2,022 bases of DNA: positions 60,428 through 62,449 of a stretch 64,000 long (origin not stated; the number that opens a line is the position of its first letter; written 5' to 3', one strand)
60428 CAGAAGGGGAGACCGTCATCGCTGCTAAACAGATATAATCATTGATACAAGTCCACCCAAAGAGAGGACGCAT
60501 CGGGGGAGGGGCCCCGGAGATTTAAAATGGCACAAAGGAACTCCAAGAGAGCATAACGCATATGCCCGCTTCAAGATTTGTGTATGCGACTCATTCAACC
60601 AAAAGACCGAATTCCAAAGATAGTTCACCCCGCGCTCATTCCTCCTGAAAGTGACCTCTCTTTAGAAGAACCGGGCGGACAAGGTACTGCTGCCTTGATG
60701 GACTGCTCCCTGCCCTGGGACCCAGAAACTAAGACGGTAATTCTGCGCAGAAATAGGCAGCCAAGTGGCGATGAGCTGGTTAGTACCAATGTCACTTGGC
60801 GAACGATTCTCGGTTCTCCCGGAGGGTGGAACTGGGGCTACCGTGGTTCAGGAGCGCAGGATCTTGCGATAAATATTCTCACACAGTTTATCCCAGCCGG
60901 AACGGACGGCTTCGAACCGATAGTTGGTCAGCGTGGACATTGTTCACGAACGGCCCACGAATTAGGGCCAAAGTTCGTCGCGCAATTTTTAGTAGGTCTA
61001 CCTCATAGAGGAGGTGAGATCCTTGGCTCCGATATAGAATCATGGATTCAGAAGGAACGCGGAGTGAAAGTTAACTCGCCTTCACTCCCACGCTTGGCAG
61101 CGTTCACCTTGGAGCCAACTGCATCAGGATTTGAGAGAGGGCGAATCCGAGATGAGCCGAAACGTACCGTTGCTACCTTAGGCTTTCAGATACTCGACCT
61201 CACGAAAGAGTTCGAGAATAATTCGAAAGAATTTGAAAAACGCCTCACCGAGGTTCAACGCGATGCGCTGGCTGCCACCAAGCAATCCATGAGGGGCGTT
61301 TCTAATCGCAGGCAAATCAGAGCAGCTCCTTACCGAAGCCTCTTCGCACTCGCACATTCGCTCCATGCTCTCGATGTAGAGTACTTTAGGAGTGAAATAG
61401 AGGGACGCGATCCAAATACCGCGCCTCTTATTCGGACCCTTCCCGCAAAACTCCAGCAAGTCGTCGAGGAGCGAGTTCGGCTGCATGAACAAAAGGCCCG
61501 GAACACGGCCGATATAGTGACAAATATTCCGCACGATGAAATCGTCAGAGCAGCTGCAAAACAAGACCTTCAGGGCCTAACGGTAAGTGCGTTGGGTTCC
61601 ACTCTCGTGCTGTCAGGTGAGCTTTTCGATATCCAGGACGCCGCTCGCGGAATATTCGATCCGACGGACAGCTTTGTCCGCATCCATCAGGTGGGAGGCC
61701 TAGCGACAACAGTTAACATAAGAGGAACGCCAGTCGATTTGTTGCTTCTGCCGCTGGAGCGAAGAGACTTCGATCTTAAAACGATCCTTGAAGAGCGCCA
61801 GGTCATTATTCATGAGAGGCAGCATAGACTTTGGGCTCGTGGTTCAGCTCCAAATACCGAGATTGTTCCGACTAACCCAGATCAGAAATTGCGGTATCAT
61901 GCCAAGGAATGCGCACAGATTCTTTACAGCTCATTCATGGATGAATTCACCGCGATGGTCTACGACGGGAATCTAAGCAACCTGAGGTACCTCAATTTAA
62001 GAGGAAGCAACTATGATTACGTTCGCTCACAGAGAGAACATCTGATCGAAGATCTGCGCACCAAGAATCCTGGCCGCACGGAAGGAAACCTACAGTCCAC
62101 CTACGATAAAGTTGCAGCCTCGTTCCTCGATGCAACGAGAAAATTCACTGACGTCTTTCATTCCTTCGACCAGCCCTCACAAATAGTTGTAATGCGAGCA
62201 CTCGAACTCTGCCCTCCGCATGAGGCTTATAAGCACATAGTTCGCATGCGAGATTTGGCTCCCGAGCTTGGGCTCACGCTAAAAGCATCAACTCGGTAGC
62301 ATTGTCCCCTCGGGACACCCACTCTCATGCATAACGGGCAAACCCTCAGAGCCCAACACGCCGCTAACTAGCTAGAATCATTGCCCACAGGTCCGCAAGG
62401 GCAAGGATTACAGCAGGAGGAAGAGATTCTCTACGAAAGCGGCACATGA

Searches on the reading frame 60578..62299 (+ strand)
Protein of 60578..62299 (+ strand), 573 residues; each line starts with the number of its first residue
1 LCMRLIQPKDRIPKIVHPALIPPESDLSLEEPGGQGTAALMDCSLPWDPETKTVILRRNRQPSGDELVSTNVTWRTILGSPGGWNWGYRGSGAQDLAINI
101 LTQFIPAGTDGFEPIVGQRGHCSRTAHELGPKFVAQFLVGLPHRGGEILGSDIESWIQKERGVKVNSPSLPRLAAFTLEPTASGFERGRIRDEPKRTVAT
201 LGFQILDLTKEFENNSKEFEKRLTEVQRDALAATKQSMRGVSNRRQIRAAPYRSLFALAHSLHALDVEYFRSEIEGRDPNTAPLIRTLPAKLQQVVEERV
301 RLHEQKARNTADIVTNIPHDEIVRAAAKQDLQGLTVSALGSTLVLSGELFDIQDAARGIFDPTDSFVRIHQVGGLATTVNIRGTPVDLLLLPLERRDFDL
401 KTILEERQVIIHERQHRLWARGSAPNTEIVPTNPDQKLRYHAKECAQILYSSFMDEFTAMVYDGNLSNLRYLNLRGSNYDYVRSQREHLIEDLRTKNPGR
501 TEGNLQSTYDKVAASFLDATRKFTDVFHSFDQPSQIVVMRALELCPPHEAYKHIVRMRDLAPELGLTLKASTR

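Call 19: search_protein_families(library=pfam, proteins=[window:60578-62299:+], max_evalue=0.00001)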
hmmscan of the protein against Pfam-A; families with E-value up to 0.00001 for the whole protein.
window:60578-62299:+ (573 aa): 1 family
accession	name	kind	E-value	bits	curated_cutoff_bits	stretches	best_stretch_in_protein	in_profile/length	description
PF19663.4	DUF6166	-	4.7e-08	33.4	27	0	75-105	25-55/93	Family of unknown function (DUF6166)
